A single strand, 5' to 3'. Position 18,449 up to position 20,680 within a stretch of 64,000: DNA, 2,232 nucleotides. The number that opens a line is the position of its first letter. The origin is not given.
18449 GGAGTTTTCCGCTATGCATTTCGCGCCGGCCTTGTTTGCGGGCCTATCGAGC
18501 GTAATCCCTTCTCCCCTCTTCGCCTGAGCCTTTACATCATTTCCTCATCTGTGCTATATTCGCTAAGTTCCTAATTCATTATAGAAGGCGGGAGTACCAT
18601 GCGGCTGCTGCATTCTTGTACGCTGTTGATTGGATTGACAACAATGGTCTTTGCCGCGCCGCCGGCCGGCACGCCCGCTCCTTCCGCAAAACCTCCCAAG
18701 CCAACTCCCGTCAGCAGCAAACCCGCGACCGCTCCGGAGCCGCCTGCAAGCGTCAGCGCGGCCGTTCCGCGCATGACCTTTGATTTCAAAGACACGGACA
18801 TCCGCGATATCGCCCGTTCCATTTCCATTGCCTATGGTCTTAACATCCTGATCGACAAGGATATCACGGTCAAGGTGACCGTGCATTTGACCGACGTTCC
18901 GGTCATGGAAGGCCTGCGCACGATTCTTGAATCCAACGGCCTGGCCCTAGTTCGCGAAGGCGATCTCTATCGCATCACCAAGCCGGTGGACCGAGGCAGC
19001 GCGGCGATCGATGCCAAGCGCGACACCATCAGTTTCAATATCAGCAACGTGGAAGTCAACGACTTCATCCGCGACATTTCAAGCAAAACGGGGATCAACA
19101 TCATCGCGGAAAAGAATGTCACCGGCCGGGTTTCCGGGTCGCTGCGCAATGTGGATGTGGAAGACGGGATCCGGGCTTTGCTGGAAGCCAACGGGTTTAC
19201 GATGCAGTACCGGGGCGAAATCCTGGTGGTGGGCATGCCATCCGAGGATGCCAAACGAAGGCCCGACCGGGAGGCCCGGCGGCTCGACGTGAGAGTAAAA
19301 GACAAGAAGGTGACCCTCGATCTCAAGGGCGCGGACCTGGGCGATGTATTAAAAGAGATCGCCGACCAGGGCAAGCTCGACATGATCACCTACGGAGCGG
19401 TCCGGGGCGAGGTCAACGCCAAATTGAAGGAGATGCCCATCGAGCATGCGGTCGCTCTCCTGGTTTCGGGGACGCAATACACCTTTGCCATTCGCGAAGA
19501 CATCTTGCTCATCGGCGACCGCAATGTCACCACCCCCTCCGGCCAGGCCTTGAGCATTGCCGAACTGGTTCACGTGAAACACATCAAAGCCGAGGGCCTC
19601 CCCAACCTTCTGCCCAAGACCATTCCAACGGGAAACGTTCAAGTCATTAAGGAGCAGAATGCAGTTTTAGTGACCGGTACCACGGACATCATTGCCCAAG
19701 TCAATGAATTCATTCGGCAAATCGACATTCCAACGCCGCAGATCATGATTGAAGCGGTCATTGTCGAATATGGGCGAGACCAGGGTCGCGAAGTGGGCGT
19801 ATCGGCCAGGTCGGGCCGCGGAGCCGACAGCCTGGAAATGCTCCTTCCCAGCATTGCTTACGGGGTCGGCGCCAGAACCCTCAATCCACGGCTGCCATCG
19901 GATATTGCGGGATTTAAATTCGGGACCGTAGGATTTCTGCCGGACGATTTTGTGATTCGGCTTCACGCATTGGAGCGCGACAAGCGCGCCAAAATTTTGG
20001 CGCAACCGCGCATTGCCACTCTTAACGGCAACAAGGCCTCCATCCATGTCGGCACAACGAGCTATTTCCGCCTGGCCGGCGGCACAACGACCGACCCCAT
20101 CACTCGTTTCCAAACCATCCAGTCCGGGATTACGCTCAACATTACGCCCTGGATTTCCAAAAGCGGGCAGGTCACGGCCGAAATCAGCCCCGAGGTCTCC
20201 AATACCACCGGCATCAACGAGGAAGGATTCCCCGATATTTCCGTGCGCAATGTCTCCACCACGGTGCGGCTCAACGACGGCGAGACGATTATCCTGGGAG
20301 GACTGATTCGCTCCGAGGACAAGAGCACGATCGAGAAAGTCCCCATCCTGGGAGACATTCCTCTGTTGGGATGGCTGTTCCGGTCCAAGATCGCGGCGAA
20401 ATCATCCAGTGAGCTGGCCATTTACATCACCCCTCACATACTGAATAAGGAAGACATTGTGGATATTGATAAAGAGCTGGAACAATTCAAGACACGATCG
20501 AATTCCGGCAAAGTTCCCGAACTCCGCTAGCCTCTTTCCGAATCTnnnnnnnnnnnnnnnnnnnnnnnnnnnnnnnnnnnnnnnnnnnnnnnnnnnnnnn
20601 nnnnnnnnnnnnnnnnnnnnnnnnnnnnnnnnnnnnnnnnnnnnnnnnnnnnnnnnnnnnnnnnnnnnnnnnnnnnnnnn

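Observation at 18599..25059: Non-canonical T2SS/T4P-hybrid gene cluster lacking its ATPase, platform, major pilin and prepilin peptidase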

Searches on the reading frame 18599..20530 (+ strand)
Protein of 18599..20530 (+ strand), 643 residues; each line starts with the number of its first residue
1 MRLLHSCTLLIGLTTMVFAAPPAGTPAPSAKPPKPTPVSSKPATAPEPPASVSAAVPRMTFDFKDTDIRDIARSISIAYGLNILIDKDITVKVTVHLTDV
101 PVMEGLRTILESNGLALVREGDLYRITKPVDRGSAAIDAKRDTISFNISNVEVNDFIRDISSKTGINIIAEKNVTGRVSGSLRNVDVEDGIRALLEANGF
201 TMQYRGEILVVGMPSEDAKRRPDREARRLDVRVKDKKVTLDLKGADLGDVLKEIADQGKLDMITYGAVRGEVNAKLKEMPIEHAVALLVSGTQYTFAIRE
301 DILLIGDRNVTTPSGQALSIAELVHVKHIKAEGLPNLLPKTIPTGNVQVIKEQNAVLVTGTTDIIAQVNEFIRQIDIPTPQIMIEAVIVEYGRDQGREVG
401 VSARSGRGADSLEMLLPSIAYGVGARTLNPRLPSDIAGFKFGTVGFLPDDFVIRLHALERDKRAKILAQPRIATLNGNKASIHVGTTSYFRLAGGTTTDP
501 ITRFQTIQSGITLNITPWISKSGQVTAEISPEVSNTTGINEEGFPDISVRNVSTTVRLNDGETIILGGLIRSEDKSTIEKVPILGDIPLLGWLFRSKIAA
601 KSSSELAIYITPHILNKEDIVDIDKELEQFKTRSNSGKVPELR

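Call 4: search_protein_families(library=pfam, proteins=[window:18599-20530:+], max_evalue=0.1)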
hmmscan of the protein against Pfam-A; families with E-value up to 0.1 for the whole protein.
window:18599-20530:+ (643 aa): 8 families
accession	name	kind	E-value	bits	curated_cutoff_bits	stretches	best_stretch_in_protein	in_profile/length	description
PF00263.26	Secretin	-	5.5e-47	159.9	27.5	1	457-615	1-168/169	Bacterial type II and III secretion system protein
PF07660.19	STN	-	6.2e-18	64.7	28.4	3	81-128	1-51/52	Secretin and TonB N terminus short domain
PF21305.2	type_II_gspD_N0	-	1.1e-16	60.8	27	2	62-126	2-71/71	GspD-like, N0 domain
PF03958.22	Secretin_N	-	8.2e-09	36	28.2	1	323-381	3-69/69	Bacterial type II/III secretion system short domain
PF16344.10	FecR_C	-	0.00032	21.1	24.4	0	61-115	2-59/70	FecR, C-terminal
PF03633.20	Glyco_hydro_65C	-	0.012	15.8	22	0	199-240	22-62/62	Glycosyl hydrolase family 65, C-terminal domain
PF22255.2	Gp44-like_2nd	-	0.042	14.3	27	0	54-120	7-75/84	Baseplate hub protein gp44-like, second domain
PF23912.1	DUF7254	-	0.077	13.8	27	0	362-381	21-40/101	Domain of unknown function (DUF7254)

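Call 11: search_protein_families(library=ncbifam, proteins=[window:18599-20530:+], max_evalue=0.1)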
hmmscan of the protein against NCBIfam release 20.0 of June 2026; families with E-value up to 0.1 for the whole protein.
window:18599-20530:+ (643 aa): 9 families
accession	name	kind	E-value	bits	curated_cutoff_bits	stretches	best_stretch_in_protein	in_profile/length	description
TIGR02515.1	IV_pilus_PilQ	subfamily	1.6e-75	254.7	284.35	3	236-616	2-428/428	type IV pilus secretin PilQ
TIGR02517.1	type_II_gspD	equivalog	4.4e-70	236.8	351.35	3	341-619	301-594/600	type II secretion system secretin GspD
NF010083.0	PRK13568.1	equivalog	1e-51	176.1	554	3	233-615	23-417/419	DNA uptake porin HofQ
TIGR02516.1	type_III_yscC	equivalog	2.5e-44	151.6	238.45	2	305-616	165-462/463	type III secretion system outer membrane ring subunit SctC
NF007851.2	PRK10560.1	exception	8.7e-40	136.8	598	3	234-617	20-411/412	DNA uptake porin HofQ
TIGR02519.1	pilus_MshL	equivalog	7.6e-38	130.2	250.2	1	355-615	9-290/290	pilus (MSHA type) biogenesis protein MshL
NF011873.0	PRK15346.1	equivalog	2.5e-30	105.6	524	1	352-603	243-482/499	EscC/YscC/HrcC family type III secretion system outer membrane ring protein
NF042912.1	Amuc_1098_fam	equivalog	1.2e-18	66.6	750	1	544-615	725-796/805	Amuc_1098 family type IV pilus outer membrane protein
TIGR02520.1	pilus_B_mal_scr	equivalog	4.7e-07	28.7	287.65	1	455-577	343-480/513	PilN family type IVB pilus formation outer membrane protein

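Call 66: search_solved_structures(query=window:18599-20530:+, max_evalue=0.00001)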
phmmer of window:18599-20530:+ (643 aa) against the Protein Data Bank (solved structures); distinct sequences matched with E-value up to 0.00001: 22.
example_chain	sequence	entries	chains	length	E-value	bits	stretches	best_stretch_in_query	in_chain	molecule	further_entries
3jc8_Qa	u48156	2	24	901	7.1e-32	114.1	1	343-621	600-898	PilQ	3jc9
6hcg_A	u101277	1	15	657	1.6e-31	112.9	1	352-619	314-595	Type II secretion system protein D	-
5wq7_A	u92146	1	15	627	1.5e-30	109.7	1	351-621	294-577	Putative type II secretion system protein D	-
6i1x_A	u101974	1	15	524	2.9e-30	108.8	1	351-619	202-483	Type II secretion system protein D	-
9x0w_A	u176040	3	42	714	4e-30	108.3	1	444-620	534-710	Fimbrial assembly protein PilQ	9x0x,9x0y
5wln_G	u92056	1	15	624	6.5e-30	107.6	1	351-615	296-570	Type II secretion system protein D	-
5zdh_A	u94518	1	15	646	8.2e-30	107.3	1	347-616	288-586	Type II secretion system protein D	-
5w68_A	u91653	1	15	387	9.5e-29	103.7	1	347-616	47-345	Putative type II secretion protein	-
9sh1_A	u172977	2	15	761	2.4e-28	102.4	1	344-616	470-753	Type IV pilus biogenesis and competence protein PilQ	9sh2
4av2_A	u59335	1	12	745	5.6e-28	101.2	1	344-616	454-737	TYPE IV PILUS BIOGENESIS AND COMPETENCE PROTEIN PILQ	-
6ve2_A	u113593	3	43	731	6.1e-28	101.1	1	444-620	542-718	Fimbrial assembly protein PilQ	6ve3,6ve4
6w6m_A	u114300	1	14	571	2.5e-27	99.1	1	332-615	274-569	Type IV pilus secretin PilQ family protein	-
5wq8_A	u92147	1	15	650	2.9e-27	98.8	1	431-616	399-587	Type II secretion system protein D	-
9k8v_A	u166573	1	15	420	3e-27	98.8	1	431-616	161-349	General secretion pathway protein D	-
5wq9_A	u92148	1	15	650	1.3e-26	96.7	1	431-616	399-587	Type II secretion system protein D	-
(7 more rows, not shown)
